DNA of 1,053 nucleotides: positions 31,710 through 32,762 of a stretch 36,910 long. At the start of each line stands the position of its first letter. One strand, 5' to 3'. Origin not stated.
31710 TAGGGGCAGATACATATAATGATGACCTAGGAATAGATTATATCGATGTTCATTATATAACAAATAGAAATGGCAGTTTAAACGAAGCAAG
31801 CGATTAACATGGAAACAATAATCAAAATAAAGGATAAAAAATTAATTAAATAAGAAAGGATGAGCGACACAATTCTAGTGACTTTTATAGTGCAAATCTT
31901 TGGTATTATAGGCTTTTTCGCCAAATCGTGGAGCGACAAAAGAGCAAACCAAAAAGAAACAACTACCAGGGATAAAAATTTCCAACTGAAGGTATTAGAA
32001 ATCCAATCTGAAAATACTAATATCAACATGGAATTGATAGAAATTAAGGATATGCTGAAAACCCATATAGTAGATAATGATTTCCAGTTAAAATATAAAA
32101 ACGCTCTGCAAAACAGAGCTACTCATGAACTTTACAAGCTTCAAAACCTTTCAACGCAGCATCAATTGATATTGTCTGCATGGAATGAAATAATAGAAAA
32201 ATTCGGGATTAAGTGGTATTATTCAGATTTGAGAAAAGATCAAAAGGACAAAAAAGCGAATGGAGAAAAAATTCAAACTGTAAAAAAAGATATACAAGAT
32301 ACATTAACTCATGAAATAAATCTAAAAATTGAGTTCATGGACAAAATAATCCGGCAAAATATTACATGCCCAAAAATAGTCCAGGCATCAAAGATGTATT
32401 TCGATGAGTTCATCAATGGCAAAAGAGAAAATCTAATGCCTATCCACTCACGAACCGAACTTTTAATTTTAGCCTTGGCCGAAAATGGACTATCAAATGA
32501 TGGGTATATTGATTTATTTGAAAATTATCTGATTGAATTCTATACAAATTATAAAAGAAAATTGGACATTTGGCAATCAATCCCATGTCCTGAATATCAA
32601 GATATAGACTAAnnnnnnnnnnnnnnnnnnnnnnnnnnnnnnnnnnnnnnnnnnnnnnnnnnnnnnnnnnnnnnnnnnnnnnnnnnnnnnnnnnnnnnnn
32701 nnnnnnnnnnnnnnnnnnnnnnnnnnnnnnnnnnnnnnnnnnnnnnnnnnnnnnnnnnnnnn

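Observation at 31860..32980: A phage-encoded SiaC/DUF1987-like protein is coupled to a membrane protein inside the tail-gene cluster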

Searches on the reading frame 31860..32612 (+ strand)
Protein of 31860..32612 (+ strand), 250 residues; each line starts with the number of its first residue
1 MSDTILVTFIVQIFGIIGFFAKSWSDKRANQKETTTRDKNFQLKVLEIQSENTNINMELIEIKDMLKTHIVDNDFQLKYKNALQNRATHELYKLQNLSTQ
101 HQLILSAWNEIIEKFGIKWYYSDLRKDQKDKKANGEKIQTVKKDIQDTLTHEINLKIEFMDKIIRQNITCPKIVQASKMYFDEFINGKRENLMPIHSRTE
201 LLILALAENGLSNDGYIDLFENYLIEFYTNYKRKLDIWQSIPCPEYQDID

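Call 3: search_protein_families(library=pfam, proteins=[window:31860-32612:+], max_evalue=1)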
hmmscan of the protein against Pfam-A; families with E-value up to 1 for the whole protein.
window:31860-32612:+ (250 aa): 1 family
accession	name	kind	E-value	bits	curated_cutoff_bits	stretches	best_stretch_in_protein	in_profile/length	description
PF24525.1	TTC3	-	0.0087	15.9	27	1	123-198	70-151/250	TTC3, helical domain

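Call 4: search_protein_families(library=phrogs, proteins=[window:31860-32612:+], max_evalue=0.1)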
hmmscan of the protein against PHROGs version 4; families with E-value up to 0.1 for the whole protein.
window:31860-32612:+ (250 aa): 1 family
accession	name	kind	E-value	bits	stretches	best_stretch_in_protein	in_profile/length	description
phrog_20146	-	unknown function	0.032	14.8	1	128-167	144-183/231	-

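Call 13: find_homologous_proteins(query=window:31860-32612:+, max_evalue=0.001)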
Query window:31860-32612:+ (250 aa): 1 proteins with E <= 0.001 among 109 candidates.
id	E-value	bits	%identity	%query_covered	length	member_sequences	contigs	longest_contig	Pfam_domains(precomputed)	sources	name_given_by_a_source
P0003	4.3e-161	552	100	100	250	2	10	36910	-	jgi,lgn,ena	-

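Call 19: search_dna_similar(query=window:31860-32612:+, collection=phages, mode=protein, max_evalue=0.01, max_rows=40)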
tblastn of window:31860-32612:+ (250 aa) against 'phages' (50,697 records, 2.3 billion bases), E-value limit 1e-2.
No match.

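Call 21: find_related_loci(query=window:31860-32612:+, collection=viral_contigs, flank=10000)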
Query window:31860-32612:+ (250 aa) in viral_contigs; peptide patterns used: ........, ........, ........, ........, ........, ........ (x = any residue, [..] = any of these).
2 stretches matched a pattern, but none encodes a relative of the query by tblastn (E <= 1e-3).

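Call 26: find_homologous_proteins(query=A1, max_evalue=0.01)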
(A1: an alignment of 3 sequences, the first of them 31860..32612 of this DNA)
Query A1 (3 sequences) (250 aa, profile of the alignment): 2 proteins with E <= 0.01 among 4133 candidates.
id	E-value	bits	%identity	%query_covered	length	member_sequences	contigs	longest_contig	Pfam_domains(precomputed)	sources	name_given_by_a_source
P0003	2.4e-155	533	100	100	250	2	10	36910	-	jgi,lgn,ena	-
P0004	1.6e-54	203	42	98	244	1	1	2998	-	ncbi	-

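Call 27: find_encoding_contigs(protein=P0004, flank=10000)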
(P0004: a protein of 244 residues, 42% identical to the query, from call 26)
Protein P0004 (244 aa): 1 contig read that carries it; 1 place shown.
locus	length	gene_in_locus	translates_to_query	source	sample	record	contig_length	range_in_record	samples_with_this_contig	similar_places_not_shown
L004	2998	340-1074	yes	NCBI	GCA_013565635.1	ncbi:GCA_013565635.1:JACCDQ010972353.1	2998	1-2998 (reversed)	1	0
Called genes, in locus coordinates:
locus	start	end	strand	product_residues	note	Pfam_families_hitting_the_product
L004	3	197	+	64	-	?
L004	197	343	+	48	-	PF09723:Zn_ribbon_8 (weak)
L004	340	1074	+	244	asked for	-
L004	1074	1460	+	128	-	PF09345:SiaC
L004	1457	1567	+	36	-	-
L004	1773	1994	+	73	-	-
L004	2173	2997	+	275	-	?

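Call 28: find_encoding_contigs(protein=P0003, flank=10000, max_places=10)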
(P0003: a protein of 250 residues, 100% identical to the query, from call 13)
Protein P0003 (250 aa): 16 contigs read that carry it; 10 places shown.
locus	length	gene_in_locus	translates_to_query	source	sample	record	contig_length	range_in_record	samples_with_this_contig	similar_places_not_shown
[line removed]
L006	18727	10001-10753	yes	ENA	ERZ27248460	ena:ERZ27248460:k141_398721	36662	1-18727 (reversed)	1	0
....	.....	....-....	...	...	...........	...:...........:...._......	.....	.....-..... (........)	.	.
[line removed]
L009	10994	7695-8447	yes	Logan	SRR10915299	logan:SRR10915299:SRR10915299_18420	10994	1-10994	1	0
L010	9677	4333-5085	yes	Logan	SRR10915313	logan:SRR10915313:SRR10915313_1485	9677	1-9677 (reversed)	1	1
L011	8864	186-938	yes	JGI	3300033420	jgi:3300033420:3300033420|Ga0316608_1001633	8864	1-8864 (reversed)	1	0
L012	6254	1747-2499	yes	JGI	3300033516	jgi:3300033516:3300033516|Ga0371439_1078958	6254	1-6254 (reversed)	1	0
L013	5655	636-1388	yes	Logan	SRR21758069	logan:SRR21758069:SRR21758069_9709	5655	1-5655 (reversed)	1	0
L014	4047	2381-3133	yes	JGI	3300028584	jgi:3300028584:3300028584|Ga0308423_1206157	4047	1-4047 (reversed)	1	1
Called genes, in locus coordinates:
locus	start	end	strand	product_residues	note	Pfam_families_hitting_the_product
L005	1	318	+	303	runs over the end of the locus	PF12684:DUF3799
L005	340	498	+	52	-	-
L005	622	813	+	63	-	-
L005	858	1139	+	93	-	-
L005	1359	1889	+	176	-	PF01844:HNH, PF13395:HNH_4 (weak), PF14279:HNH_5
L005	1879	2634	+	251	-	-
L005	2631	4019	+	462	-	PF00772:DnaB, PF13481:AAA_25 (weak), PF03796:DnaB_C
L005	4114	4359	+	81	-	-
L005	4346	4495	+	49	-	-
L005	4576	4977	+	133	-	-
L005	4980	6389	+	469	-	PF04466:Terminase_3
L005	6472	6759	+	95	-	PF07463:NUMOD4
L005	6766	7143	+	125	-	PF09669:Phage_pRha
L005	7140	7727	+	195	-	-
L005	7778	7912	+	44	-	-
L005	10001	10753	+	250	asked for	-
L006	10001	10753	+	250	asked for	-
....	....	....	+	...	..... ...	-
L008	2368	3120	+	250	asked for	-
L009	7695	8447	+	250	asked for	-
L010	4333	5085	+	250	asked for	-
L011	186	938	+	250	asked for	-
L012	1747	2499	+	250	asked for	-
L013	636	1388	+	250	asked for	-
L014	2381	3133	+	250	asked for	-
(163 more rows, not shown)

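Call 34: search_protein_families(library=pfam, proteins=[L004:2173-2997:+, L004:1773-1994:+, L004:3-197:+], max_evalue=0.01)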
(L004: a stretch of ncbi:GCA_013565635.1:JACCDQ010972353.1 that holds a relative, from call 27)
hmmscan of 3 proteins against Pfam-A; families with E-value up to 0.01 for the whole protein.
L004:2173-2997:+ (275 aa): 2 families
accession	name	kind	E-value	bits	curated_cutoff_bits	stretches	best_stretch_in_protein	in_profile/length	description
PF08346.17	AntA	-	6e-11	43.2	27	1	41-100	2-62/68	AntA/AntB antirepressor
PF09669.15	Phage_pRha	-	0.0066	17.4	29.9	0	69-122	35-88/91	Phage regulatory protein Rha (Phage_pRha)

L004:1773-1994:+ (73 aa): 0 families

L004:3-197:+ (64 aa): 0 families

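Call 40: search_protein_families(library=padloc, proteins=[window:31860-32612:+, P0004, L004:1074-1460:+], max_evalue=0.1)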
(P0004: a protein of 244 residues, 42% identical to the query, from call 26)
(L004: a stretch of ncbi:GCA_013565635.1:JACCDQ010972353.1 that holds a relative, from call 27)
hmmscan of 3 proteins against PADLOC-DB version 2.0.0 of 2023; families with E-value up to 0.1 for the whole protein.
window:31860-32612:+ (250 aa): 0 families

P0004 (244 aa): 0 families

L004:1074-1460:+ (128 aa): 0 families

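Call 41: predict_structure(alignment_id=A3)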
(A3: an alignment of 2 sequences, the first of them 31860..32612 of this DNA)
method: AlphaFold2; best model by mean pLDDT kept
length: 250 residues; sequences in the alignment: 2
mean_pLDDT: 40.2   pTM: 0.32
mean pLDDT of the five models: 40.2, 39.7, 39.0, 36.9, 34.8
residues with pLDDT >= 90: 0; 70-90: 0; 50-70: 15; < 50: 235
segments of 3 or more residues with pLDDT < 50: 1-126, 148-150, 152-250
pLDDT, mean of each block of 10 residues (from residue 1): 38 36 38 33 31 30 31 33 38 40 45 40 47 57 48 48 45 45 40 33 34 43 46 45 38
secondary structure, 60 per line:
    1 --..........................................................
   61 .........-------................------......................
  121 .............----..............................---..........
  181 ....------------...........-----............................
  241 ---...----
elements in order: H3-69 H77-92 H99-133 H138-167 H171-184 H197-207 H213-240
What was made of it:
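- Tried and rejected: First AF2 model of A. With a 2-row alignment it was useless (pLDDT 40, call 41).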

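Call 42: search_protein_representatives(alignment_id=A3)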
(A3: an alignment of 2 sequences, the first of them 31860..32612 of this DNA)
Query: 2 sequences, 261 profile positions. Proteins with E-value up to 0.001 (for the whole library): 61; up to 1e-10: 31; up to 1e-30: 9. The best 61 are listed.
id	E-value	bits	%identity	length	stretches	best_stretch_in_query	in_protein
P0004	1.5e-136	470.5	-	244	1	1-256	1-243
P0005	1.1e-64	234.9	-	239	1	1-261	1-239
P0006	6.0e-53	196.5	-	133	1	1-139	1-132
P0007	1.8e-50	188.3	-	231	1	1-260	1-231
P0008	3.8e-46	174.2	-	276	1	1-256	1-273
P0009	8.7e-45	169.7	-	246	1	4-255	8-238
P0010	2.2e-44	168.4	-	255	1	2-261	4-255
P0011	5.3e-42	160.6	-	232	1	1-259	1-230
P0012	1.9e-40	155.5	-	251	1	32-261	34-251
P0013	1.3e-26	110.2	-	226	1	15-258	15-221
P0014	4.3e-22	95.4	-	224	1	1-238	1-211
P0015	1.1e-20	90.7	-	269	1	30-256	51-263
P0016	1.2e-17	80.7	-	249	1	38-258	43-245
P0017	2.3e-17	79.8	-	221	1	1-255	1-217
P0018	3.0e-17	79.5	-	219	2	51-182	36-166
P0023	1.7e-15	73.7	-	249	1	14-255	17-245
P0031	5.4e-12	62.2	-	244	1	1-256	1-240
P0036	2.3e-10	56.9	-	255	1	5-255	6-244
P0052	1.8e-06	44.1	-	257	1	14-258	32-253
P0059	1.3e-04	38.1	-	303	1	30-259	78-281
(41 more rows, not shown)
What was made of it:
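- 31860..32612 (+): Gene A: 250-aa founding member of an orphan family. It has an N-out/C-in single-pass TM helix (about residues 4-21), a basic juxtamembrane stretch, a long helix to residue 93 with a variable-length segment, and a compact all-helical head domain (about residues 99-240). Call 42 (61 representatives among 1.84e9 proteins).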

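Call 49: find_encoding_contigs(protein=P0010, flank=8000, max_places=3)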
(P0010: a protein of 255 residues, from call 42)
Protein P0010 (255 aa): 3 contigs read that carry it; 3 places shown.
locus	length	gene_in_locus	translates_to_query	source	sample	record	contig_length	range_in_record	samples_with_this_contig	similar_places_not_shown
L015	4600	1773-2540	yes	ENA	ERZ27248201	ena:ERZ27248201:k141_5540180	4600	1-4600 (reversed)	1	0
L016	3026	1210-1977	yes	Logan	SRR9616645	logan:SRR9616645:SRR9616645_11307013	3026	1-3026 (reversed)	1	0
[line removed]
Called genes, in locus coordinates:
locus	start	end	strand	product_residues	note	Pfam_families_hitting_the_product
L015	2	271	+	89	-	?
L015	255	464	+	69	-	-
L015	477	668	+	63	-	-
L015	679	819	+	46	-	-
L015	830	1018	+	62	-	-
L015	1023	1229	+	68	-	-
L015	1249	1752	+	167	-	PF08241:Methyltransf_11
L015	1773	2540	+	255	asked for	-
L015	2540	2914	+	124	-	PF09345:SiaC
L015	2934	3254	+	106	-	-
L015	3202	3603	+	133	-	-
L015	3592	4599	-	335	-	?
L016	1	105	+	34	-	?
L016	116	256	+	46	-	-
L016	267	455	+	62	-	-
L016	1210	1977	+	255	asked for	-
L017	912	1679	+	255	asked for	-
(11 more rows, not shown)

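Call 50: find_encoding_contigs(protein=P0016, flank=8000, max_places=3)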
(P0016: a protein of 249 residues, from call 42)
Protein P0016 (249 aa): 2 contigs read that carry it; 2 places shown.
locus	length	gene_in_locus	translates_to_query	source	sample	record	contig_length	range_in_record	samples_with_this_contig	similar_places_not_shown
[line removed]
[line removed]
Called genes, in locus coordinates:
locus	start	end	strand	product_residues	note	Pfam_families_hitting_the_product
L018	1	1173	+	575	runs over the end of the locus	-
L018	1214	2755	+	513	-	-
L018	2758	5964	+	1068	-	-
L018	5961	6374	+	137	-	-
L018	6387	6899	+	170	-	-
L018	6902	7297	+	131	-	-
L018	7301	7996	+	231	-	PF21722:Gly_rich_2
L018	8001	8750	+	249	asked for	-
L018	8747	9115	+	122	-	PF09345:SiaC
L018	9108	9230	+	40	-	-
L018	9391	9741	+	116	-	-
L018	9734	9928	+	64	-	-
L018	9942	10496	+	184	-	PF10547:P22_AR_N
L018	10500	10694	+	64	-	-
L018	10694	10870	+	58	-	-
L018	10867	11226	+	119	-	-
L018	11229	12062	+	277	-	PF00140:Sigma70_r1_2 (weak), PF04542:Sigma70_r2, PF04545:Sigma70_r4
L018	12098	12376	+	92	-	-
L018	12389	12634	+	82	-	?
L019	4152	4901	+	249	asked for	-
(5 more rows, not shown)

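Call 51: find_encoding_contigs(protein=P0031, flank=8000, max_places=3)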
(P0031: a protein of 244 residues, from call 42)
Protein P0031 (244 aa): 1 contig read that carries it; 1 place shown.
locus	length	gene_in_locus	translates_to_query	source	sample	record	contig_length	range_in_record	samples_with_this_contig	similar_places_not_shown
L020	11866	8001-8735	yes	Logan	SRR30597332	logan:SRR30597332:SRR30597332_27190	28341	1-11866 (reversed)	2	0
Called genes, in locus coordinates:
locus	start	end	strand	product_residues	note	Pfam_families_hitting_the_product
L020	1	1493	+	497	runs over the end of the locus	-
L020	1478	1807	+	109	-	-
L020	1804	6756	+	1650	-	-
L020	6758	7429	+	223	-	-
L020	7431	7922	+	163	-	-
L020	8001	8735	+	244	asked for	-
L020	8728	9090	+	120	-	PF09345:SiaC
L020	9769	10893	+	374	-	PF02768:DNA_pol3_beta_3 (weak)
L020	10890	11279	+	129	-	PF08299:Bac_DnaA_C (weak)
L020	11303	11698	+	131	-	-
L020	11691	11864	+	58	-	?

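Call 52: predict_structure(alignment_id=A4)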
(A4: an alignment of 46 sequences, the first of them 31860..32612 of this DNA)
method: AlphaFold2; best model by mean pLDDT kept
length: 250 residues; sequences in the alignment: 46
mean_pLDDT: 92.9   pTM: 0.74
mean pLDDT of the five models: 92.9, 91.1, 90.7, 88.6, 86.3
residues with pLDDT >= 90: 203; 70-90: 45; 50-70: 2; < 50: 0
segments of 3 or more residues with pLDDT < 50: none
pLDDT, mean of each block of 10 residues (from residue 1): 80 90 92 93 94 95 92 95 98 96 98 97 87 82 95 98 97 93 92 94 93 97 98 96 81
secondary structure, 60 per line:
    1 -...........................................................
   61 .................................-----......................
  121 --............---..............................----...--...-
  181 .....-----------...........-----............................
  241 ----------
elements in order: H2-93 H99-120 H123-134 H138-167 E172-174 E177-179 H181-185 H197-207 H213-240
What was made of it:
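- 31860..32612 (+): Call 52 (AF2 pLDDT 92.9, pTM 0.74).
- Tried and rejected: I replaced it with a 46-row alignment (call 52).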
